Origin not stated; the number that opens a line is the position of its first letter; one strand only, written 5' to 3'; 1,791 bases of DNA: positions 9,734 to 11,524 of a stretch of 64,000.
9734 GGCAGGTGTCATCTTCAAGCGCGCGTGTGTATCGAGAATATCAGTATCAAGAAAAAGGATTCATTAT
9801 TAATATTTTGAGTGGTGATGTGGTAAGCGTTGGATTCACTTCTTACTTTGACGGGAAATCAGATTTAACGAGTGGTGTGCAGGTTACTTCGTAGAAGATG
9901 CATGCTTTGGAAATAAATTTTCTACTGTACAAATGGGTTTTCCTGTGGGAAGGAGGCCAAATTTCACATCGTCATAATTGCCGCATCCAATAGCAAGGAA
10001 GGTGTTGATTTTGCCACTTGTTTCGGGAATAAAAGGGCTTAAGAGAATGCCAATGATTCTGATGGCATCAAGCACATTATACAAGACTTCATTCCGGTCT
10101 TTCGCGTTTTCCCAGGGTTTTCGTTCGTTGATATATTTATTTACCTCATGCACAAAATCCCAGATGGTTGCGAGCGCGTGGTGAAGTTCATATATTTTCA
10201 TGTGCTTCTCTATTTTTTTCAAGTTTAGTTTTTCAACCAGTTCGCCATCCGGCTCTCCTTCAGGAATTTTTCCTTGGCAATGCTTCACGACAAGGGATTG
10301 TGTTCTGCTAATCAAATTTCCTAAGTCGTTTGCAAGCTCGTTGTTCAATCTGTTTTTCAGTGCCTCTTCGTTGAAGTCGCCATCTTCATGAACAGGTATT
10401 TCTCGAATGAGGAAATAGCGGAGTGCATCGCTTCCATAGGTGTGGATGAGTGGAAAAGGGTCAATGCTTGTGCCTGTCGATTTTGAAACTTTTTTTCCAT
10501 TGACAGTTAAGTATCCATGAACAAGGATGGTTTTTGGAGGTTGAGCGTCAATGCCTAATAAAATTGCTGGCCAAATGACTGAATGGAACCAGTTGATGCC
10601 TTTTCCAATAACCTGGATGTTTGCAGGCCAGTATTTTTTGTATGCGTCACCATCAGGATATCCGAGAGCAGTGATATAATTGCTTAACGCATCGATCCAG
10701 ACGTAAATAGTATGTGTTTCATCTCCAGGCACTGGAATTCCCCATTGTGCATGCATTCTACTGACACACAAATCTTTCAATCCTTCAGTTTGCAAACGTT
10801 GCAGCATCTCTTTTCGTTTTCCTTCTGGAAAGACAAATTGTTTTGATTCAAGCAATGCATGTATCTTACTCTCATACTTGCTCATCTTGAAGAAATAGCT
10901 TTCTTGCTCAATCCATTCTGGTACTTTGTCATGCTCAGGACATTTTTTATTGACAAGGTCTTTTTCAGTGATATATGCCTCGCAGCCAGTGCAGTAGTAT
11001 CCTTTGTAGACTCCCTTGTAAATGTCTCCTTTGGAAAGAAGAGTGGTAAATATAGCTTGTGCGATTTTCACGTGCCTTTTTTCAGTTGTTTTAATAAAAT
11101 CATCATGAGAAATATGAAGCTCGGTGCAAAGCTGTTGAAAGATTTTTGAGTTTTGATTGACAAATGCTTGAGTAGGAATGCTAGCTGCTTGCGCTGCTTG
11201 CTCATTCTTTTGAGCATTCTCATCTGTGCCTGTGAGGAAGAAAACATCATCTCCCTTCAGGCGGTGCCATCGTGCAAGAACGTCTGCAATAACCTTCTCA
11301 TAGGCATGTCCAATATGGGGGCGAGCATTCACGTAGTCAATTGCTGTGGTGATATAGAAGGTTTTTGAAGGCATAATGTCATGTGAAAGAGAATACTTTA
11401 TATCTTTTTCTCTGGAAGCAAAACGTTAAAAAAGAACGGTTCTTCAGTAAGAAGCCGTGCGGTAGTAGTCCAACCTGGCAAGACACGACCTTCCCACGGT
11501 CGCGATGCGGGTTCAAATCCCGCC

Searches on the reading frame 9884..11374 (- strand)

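Call 78: search_protein_families(library=pfam, proteins=[window:9884-11374:-], max_evalue=0.001)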
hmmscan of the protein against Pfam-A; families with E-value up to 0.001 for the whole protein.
window:9884-11374:- (496 aa): 5 families
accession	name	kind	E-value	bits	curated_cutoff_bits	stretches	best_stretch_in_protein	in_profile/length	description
PF09334.17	tRNA-synt_1g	-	3.7e-104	349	20.1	2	138-358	162-390/391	tRNA synthetases class I (M)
PF00133.28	tRNA-synt_1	-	1.3e-32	113.6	22.7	2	4-216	23-244/414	tRNA synthetases class I (I, L, M and V)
PF01406.26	tRNA-synt_1e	-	2.6e-10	40.6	27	1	15-121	19-124/301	tRNA synthetases class I (C) catalytic domain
PF19303.5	Anticodon_3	-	1.5e-07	31.8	23.5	1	374-490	9-134/152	Anticodon binding domain of methionyl tRNA ligase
PF08264.19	Anticodon_1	-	2.3e-07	31.2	25.1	1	385-457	12-87/148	Anticodon-binding domain of tRNA ligase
